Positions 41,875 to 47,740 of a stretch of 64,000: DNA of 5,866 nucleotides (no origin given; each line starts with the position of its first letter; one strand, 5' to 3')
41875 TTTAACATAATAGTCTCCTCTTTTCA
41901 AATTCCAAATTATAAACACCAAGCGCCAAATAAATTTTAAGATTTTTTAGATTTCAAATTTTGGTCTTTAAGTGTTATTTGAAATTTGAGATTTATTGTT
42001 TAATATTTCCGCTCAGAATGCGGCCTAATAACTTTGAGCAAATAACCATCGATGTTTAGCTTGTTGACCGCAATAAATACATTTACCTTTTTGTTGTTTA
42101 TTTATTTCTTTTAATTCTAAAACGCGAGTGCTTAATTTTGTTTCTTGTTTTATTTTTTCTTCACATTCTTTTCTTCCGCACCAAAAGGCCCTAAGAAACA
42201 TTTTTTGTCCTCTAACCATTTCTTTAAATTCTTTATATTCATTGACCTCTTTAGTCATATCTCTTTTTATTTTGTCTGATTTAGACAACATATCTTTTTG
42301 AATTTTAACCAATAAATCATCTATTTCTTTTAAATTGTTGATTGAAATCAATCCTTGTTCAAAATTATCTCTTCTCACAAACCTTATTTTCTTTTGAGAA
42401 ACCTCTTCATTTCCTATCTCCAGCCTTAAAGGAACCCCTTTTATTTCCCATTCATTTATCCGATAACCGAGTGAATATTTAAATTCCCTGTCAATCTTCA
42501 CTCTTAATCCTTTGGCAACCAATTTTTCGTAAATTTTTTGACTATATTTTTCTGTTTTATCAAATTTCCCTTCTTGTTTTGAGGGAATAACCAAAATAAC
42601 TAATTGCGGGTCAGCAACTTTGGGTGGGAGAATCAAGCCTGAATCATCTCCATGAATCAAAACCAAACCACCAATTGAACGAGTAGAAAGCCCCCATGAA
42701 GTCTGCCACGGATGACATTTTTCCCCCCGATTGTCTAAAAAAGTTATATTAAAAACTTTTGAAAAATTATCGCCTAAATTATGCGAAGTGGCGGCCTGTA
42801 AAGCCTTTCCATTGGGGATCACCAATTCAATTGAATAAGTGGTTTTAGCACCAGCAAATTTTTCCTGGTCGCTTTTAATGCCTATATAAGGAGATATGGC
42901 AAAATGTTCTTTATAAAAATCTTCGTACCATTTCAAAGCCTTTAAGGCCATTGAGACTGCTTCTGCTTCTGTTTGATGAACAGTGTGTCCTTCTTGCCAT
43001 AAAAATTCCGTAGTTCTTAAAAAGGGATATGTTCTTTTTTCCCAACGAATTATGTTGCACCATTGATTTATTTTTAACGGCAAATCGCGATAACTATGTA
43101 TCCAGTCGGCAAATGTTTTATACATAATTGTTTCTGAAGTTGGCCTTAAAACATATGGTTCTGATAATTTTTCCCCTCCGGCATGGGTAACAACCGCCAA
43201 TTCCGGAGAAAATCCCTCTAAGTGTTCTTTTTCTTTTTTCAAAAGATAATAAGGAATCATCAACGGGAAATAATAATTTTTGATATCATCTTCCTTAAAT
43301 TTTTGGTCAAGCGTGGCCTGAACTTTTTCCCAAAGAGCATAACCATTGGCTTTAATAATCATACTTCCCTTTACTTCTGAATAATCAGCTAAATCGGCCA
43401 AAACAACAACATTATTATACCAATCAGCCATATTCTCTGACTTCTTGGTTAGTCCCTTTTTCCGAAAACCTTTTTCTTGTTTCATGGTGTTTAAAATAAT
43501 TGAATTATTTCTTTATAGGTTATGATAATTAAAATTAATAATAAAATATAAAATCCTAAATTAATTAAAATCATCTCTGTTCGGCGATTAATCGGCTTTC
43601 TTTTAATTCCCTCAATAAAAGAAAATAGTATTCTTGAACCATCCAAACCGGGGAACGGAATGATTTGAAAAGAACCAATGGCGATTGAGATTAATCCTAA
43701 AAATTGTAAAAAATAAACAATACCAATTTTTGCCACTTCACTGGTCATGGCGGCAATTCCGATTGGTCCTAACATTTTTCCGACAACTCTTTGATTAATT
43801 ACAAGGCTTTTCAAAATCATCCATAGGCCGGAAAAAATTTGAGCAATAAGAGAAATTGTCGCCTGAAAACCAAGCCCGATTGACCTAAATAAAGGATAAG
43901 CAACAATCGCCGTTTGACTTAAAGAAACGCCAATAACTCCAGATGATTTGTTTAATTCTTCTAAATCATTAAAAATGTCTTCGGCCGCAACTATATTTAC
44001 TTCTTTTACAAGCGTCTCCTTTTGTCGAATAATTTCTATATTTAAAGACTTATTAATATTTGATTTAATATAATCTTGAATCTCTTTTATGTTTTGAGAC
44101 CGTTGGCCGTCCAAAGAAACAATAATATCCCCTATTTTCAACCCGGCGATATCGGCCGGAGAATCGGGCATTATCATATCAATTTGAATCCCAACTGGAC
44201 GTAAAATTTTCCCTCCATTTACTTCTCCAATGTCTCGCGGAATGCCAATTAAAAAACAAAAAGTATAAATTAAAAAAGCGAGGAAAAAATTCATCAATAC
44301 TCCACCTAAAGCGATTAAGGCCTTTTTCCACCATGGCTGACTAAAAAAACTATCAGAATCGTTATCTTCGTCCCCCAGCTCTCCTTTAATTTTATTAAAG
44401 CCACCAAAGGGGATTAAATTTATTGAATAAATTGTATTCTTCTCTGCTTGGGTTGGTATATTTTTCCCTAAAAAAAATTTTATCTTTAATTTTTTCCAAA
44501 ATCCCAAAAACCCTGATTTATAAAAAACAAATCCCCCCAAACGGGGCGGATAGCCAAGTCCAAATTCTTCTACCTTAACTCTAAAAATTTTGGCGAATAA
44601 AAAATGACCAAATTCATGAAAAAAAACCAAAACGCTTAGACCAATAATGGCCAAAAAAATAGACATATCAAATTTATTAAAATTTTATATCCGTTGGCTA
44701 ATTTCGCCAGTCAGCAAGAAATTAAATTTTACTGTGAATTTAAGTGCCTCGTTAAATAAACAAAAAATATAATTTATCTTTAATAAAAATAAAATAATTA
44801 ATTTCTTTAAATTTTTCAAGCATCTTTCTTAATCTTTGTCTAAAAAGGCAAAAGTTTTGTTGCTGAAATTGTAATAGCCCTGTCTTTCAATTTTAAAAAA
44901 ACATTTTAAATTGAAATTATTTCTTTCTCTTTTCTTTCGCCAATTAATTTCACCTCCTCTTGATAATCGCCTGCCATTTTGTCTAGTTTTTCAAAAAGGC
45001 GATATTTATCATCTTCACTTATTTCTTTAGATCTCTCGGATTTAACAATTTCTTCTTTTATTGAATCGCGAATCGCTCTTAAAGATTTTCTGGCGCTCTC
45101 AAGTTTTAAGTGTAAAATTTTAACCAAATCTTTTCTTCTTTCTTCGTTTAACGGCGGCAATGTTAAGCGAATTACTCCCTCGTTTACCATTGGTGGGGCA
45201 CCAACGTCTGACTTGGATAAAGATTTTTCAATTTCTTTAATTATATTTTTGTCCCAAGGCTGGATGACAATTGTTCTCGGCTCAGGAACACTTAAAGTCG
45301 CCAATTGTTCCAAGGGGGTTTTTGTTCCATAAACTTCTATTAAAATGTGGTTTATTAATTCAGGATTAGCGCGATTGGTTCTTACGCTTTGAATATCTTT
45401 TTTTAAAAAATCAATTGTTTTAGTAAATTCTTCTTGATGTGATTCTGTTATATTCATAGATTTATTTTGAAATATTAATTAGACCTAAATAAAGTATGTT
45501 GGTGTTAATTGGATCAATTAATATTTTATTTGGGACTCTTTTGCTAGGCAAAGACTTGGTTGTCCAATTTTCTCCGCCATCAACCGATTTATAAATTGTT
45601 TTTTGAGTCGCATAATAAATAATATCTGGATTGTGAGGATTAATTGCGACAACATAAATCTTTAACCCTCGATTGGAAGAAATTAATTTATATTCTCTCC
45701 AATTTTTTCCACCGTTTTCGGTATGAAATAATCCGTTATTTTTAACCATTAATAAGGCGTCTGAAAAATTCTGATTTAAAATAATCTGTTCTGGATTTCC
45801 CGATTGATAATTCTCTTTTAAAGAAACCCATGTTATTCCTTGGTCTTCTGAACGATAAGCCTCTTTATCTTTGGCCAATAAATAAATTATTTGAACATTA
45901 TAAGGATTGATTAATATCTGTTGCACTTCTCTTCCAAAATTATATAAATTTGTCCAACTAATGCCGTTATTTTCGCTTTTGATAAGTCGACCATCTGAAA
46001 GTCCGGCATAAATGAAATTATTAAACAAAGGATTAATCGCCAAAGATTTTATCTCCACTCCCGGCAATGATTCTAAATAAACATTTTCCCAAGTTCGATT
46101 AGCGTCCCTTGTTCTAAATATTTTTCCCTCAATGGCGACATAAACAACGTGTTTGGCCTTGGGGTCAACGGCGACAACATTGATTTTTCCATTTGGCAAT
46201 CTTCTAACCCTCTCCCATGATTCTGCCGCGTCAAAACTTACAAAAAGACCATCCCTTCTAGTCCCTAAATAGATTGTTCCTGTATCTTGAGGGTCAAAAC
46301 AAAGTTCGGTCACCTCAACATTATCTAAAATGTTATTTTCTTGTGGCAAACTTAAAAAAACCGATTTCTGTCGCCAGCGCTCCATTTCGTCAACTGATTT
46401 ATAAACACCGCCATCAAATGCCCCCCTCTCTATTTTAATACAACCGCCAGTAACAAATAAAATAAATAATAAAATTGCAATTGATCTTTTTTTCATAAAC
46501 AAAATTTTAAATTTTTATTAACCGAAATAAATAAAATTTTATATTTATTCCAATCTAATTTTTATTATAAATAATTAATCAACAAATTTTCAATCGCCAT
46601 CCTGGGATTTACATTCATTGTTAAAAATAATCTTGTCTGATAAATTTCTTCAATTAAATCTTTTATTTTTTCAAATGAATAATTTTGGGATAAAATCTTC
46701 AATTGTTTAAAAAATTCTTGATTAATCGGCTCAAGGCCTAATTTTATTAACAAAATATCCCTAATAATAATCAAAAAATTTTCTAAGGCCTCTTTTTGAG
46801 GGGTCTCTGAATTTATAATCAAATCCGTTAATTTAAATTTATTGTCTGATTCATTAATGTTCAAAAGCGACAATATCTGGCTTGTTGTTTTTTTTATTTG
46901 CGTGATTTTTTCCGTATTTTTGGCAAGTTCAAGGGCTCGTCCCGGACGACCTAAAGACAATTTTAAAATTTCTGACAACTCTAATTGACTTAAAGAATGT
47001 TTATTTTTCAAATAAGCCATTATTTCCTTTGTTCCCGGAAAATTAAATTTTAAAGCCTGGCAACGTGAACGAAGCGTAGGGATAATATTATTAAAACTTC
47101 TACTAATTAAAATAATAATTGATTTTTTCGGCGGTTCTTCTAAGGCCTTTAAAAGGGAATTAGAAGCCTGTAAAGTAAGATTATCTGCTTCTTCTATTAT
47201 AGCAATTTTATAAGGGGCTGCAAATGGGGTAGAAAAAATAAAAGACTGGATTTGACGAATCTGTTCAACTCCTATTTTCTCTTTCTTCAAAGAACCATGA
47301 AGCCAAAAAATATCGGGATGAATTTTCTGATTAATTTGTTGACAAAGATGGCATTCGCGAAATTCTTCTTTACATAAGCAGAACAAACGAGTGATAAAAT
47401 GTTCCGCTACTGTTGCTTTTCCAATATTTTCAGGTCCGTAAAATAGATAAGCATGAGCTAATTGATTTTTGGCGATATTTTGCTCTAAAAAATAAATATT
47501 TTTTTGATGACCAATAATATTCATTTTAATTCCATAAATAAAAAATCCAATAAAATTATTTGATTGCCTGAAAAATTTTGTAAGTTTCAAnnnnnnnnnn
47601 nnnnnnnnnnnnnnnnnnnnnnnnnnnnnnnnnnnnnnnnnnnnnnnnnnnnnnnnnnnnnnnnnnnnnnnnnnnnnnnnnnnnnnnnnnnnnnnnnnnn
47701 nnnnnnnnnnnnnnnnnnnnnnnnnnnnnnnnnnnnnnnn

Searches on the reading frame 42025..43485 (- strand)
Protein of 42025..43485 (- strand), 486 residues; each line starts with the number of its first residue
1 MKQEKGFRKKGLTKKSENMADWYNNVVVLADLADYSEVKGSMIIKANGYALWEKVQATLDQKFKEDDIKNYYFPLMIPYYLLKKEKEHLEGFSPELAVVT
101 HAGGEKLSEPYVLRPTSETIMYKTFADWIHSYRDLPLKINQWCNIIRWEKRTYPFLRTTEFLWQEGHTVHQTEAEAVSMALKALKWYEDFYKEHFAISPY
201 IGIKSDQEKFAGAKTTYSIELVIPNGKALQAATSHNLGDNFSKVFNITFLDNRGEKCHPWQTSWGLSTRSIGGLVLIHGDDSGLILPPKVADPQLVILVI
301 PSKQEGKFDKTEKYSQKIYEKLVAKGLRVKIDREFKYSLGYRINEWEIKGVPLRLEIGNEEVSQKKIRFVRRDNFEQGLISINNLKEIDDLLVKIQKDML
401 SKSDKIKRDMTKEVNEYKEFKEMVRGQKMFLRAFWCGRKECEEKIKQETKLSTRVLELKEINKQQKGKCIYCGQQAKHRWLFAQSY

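Call 72: search_protein_families(library=pfam, proteins=[window:42025-43485:-], max_evalue=1e-10)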
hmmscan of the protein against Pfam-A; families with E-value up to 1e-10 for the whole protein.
window:42025-43485:- (486 aa): 3 families
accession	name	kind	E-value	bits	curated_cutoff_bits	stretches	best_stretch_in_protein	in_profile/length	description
PF00587.30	tRNA-synt_2b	-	6.9e-25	88.6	29.3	1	108-272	8-173/179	tRNA synthetase class II core domain (G, H, P, S and T)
PF09180.16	ProRS-C_1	-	4e-20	72.2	31.5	1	417-486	1-71/71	Prolyl-tRNA synthetase, C-terminal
PF03129.25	HGTP_anticodon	-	2.7e-17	63.2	21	1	298-387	3-89/94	Anticodon binding domain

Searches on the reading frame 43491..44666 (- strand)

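Call 72: search_protein_families(library=pfam, proteins=[window:43491-44666:-], max_evalue=1e-10)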
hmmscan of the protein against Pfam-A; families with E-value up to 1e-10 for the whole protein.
window:43491-44666:- (391 aa): 2 families
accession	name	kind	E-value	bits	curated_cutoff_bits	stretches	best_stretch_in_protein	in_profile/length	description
PF02163.28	Peptidase_M50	-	3.7e-48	164.2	27.2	1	60-377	26-220/221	Peptidase family M50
PF17820.7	PDZ_6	-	4.6e-13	49.1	27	1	165-214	5-54/54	PDZ domain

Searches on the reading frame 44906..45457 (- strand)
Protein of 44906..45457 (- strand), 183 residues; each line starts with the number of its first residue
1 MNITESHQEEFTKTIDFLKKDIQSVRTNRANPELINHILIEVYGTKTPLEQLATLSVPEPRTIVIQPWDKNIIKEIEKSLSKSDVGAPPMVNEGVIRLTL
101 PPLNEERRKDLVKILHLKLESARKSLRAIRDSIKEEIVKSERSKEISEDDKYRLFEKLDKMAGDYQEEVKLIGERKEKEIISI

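Call 72: search_protein_families(library=pfam, proteins=[window:44906-45457:-], max_evalue=1e-10)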
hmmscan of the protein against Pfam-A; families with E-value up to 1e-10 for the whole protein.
window:44906-45457:- (183 aa): 1 family
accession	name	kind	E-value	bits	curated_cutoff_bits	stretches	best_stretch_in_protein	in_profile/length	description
PF01765.24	RRF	-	8.8e-50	169.2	29.7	1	18-180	1-163/164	Ribosome recycling factor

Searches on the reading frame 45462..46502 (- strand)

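Call 72: search_protein_families(library=pfam, proteins=[window:45462-46502:-], max_evalue=1e-10)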
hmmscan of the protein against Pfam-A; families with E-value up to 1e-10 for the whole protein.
window:45462-46502:- (346 aa): 2 families
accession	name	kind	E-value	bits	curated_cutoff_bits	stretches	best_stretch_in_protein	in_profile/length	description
PF15902.12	Sortilin-Vps10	-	1.4e-24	87.1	33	0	172-270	2-111/446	Sortilin, neurotensin receptor 3,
PF14870.12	PSII_BNR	-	3.2e-12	46.7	27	0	207-315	32-139/303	Photosynthesis system II assembly factor YCF48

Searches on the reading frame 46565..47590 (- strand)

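Call 72: search_protein_families(library=pfam, proteins=[window:46565-47590:-], max_evalue=1e-10)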
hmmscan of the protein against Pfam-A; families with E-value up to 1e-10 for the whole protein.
window:46565-47590:- (341 aa): 1 family
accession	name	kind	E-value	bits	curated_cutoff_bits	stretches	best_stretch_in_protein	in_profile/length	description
PF13177.12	DNA_pol3_delta2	-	2.3e-48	164.7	27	1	28-183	2-158/161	DNA polymerase III, delta subunit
